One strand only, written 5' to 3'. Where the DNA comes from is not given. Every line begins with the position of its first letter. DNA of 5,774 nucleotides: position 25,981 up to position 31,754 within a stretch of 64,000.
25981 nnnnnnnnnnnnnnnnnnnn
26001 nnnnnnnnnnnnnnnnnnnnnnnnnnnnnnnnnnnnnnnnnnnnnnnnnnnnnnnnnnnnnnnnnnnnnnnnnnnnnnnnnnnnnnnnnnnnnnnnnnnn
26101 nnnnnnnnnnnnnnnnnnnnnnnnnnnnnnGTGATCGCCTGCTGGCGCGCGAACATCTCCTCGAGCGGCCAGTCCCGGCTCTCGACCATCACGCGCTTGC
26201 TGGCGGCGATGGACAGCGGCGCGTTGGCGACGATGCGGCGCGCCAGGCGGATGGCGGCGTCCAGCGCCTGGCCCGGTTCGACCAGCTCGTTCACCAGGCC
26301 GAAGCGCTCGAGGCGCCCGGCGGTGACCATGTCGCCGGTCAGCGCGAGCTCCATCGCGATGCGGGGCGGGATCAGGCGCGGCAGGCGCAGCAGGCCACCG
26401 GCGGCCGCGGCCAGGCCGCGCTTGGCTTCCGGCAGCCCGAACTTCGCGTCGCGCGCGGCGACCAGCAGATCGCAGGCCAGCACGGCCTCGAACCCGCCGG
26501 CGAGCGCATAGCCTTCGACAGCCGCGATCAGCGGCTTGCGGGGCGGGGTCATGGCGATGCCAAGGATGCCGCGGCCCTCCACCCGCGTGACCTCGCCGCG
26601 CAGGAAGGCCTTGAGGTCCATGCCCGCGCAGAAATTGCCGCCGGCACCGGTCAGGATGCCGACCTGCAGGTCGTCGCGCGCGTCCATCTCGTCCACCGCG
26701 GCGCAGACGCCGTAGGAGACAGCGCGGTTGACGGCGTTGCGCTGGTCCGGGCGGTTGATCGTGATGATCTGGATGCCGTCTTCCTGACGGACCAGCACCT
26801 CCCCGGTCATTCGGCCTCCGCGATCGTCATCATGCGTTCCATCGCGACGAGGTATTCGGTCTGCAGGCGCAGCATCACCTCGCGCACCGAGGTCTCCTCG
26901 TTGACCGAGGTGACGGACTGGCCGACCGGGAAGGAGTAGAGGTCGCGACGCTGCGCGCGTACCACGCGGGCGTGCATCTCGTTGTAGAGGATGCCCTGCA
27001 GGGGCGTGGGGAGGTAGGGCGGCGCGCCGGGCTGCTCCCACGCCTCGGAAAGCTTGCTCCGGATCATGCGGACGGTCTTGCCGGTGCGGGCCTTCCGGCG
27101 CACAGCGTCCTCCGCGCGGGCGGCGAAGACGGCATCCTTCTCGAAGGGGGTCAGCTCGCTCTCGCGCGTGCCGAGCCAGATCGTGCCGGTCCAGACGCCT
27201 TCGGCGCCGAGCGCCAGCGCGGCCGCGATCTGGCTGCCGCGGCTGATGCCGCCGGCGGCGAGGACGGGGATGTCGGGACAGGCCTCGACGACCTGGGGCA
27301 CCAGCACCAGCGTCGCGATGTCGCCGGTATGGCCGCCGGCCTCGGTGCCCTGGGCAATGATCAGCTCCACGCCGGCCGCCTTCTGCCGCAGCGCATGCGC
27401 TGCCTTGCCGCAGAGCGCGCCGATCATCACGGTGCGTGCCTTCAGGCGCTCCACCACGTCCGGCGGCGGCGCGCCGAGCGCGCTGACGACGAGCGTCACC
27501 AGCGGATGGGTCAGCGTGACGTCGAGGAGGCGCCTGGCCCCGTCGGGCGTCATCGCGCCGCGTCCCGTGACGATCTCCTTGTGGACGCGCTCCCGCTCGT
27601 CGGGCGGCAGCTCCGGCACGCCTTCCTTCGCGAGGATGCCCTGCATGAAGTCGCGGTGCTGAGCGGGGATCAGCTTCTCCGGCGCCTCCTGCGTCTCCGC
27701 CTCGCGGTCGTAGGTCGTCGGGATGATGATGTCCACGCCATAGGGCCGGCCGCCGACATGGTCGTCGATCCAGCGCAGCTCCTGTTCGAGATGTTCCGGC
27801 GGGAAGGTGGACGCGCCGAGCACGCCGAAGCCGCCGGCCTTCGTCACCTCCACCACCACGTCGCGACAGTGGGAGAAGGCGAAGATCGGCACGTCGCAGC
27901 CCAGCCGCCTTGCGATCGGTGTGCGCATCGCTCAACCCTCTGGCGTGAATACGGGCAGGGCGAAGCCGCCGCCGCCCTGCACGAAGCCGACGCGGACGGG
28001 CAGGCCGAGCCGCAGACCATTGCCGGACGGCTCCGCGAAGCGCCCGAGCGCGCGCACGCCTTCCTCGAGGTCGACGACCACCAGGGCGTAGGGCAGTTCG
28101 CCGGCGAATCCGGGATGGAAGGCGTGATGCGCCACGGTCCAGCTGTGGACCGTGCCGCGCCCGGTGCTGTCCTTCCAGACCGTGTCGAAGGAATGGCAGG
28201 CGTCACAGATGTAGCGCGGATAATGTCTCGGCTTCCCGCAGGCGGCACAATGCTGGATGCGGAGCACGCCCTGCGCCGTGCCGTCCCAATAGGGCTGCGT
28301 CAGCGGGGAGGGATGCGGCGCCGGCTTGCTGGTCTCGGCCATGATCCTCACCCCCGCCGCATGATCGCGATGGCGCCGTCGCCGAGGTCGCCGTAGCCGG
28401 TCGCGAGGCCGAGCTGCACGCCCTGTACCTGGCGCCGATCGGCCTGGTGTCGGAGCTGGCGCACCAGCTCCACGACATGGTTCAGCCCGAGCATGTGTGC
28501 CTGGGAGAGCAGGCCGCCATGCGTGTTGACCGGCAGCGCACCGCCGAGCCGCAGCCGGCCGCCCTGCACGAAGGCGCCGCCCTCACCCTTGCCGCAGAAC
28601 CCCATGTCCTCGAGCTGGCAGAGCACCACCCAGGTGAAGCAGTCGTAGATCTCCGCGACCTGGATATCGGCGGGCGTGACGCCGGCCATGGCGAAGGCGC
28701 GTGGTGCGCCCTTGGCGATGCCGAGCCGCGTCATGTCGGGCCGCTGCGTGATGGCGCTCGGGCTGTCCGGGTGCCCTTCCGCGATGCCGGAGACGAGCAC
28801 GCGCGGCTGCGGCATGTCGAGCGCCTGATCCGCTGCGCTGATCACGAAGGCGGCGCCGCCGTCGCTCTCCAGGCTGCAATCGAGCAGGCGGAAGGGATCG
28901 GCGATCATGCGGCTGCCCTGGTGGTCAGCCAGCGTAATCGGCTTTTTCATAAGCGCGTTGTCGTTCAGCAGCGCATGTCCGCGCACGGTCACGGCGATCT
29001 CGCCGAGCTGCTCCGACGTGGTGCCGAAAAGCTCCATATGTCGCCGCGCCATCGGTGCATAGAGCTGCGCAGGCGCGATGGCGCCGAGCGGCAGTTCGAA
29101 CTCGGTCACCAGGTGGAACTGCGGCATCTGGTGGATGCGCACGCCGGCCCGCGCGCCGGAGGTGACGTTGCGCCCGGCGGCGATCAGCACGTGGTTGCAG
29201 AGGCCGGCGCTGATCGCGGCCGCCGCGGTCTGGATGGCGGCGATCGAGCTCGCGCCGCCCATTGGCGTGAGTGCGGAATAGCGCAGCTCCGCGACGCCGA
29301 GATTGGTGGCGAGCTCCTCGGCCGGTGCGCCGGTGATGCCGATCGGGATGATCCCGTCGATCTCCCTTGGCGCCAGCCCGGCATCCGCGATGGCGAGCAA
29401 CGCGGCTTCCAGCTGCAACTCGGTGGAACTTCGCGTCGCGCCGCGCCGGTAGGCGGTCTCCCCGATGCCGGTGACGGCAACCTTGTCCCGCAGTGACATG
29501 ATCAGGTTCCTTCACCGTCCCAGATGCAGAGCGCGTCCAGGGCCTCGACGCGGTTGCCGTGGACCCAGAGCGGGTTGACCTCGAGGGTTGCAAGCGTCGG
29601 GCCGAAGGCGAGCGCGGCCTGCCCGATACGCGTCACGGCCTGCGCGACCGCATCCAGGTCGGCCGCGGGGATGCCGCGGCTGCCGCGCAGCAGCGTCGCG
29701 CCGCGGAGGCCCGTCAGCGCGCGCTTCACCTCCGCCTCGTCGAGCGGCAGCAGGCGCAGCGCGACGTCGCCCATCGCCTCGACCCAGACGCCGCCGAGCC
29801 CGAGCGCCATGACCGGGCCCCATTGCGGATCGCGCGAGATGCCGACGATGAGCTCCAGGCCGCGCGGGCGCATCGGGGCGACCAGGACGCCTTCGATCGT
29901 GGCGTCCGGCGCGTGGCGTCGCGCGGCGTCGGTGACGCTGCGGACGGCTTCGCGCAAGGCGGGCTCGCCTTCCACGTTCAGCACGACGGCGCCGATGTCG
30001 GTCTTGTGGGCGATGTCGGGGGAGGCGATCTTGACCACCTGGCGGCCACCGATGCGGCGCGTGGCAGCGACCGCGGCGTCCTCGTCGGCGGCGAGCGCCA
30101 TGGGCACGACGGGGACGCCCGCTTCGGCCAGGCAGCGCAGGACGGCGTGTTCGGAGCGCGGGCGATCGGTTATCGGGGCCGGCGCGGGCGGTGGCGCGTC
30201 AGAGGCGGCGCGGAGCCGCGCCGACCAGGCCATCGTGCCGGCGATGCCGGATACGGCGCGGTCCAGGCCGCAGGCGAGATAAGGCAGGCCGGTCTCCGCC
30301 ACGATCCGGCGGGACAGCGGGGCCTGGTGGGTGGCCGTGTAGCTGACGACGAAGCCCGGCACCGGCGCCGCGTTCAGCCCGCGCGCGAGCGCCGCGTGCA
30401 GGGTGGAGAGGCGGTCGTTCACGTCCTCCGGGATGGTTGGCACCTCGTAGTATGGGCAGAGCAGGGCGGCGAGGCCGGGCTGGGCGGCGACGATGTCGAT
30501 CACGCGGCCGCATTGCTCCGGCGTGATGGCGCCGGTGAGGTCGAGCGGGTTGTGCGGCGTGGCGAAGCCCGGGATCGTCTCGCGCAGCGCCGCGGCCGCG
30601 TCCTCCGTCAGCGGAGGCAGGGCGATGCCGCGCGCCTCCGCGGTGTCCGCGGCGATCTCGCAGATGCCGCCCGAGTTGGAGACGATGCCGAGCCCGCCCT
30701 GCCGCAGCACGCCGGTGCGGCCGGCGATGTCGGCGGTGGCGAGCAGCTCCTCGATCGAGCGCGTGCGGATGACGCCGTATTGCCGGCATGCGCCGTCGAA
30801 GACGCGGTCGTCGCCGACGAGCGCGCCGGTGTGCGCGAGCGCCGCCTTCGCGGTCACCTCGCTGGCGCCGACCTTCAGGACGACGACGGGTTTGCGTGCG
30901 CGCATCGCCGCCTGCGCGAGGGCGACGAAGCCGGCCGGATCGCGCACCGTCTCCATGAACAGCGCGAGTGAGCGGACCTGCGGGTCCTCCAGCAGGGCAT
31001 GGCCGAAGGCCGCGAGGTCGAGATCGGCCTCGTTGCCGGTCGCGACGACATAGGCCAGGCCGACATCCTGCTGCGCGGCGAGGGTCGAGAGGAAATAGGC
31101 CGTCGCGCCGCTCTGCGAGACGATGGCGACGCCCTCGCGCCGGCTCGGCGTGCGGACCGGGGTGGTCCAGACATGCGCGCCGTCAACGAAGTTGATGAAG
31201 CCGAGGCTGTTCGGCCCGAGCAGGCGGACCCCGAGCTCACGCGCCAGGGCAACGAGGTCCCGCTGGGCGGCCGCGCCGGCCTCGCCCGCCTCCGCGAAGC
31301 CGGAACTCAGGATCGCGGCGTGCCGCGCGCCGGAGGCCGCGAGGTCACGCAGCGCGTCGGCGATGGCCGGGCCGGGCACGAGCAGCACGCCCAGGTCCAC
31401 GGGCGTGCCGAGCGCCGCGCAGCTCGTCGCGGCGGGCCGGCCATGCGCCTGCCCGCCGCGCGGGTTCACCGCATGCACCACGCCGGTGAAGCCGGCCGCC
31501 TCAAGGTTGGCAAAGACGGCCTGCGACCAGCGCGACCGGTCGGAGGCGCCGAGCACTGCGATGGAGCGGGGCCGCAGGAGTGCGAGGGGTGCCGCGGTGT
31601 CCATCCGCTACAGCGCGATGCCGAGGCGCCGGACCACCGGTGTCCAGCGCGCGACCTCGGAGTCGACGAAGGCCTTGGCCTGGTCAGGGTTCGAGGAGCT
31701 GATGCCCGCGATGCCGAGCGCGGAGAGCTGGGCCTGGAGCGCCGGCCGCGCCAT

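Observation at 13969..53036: A 12-nt box, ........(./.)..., sits on the -10 region of six promoters across the catabolic island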

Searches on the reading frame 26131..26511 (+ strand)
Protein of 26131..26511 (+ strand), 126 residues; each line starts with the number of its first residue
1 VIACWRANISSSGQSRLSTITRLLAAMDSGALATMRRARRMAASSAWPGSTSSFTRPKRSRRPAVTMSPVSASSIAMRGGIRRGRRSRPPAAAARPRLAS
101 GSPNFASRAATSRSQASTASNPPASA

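Call 59: search_protein_families(library=pfam, proteins=[window:26131-26511:+], max_evalue=0.0001)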
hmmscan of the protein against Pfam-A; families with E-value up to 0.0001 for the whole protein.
window:26131-26511:+ (126 aa): 0 families

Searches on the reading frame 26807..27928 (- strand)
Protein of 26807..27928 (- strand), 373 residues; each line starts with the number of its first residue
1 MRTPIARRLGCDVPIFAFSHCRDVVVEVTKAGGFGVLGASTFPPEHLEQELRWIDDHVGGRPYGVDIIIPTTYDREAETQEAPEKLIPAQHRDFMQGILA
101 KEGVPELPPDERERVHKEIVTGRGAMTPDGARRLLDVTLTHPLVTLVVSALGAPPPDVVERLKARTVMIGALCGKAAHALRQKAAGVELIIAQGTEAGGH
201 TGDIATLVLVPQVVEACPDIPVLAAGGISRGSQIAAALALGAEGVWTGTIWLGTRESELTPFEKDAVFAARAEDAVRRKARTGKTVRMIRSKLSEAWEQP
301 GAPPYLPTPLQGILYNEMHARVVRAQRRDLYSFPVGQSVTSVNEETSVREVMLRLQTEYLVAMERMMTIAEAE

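Call 17: search_protein_families(library=pfam, proteins=[window:26807-27928:-], max_evalue=0.00001)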
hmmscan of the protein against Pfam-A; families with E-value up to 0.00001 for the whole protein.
window:26807-27928:- (373 aa): 2 families
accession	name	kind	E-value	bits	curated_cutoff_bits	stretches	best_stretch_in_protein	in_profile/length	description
PF03060.21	NMO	-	5.3e-42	144.8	28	1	24-355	27-328/331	Nitronate monooxygenase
PF01070.24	FMN_dh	-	7.4e-09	35.5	24.9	1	179-252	232-306/350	FMN-dependent dehydrogenase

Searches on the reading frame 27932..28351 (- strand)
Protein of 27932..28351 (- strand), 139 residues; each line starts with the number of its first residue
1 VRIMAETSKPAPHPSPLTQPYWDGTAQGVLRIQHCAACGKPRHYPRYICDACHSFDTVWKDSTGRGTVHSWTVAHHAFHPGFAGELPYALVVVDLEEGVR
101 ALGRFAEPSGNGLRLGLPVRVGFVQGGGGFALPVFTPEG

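Call 17: search_protein_families(library=pfam, proteins=[window:27932-28351:-], max_evalue=0.00001)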
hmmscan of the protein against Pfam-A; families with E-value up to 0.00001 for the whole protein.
window:27932-28351:- (139 aa): 2 families
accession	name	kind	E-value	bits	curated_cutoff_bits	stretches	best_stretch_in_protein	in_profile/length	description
PF01796.24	OB_ChsH2_C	-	3.4e-18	65.8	27.1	1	59-123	1-64/65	ChsH2, C-terminal OB-fold domain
PF12172.15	zf-ChsH2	-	3.8e-11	43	23.2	1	22-56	1-35/37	ChsH2, rubredoxin-like zinc ribbon domain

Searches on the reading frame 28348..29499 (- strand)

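Call 17: search_protein_families(library=pfam, proteins=[window:28348-29499:-], max_evalue=0.00001)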
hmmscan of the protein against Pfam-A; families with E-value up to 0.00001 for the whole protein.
window:28348-29499:- (383 aa): 1 family
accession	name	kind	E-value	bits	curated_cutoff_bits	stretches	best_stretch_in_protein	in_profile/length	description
PF22691.2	Thiolase_C_1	-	2e-48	164.2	28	1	248-374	7-135/144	Thiolase C-terminal domain-like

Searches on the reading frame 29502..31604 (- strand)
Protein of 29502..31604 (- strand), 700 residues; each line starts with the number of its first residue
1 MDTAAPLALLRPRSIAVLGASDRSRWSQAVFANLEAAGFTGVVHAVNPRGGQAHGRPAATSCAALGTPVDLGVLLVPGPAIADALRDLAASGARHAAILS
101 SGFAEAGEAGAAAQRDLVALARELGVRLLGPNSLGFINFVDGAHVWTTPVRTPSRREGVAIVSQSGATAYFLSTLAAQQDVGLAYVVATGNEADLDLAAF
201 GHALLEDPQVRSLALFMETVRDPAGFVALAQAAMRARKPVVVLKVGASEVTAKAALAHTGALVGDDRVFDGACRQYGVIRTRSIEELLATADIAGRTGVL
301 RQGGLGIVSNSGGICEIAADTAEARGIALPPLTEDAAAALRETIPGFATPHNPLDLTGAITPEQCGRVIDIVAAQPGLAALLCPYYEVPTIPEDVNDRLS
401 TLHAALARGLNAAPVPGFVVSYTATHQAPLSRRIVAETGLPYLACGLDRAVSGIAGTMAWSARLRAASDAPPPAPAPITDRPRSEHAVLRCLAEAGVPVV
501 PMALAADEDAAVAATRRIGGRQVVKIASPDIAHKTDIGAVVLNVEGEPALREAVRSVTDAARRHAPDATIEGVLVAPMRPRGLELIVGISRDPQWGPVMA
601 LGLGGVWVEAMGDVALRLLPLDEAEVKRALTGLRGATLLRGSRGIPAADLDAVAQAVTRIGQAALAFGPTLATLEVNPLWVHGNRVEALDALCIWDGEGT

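Call 17: search_protein_families(library=pfam, proteins=[window:29502-31604:-], max_evalue=0.00001)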
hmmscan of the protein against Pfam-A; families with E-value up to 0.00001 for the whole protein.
window:29502-31604:- (700 aa): 4 families
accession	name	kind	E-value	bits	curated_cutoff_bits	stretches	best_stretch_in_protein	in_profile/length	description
PF13549.11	ATP-grasp_5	-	4.4e-59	200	27.6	1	484-691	11-217/221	ATP-grasp domain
PF13607.11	Succ_CoA_lig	-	3e-42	144.1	27.4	1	158-293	3-137/138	Succinyl-CoA ligase like flavodoxin domain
PF13380.12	CoA_binding_2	-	4.3e-17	63.1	22.8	1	13-137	1-114/116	CoA binding domain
PF19045.5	Ligase_CoA_2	-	1.6e-06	28.7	23.7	0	307-409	3-107/162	Ligase-CoA domain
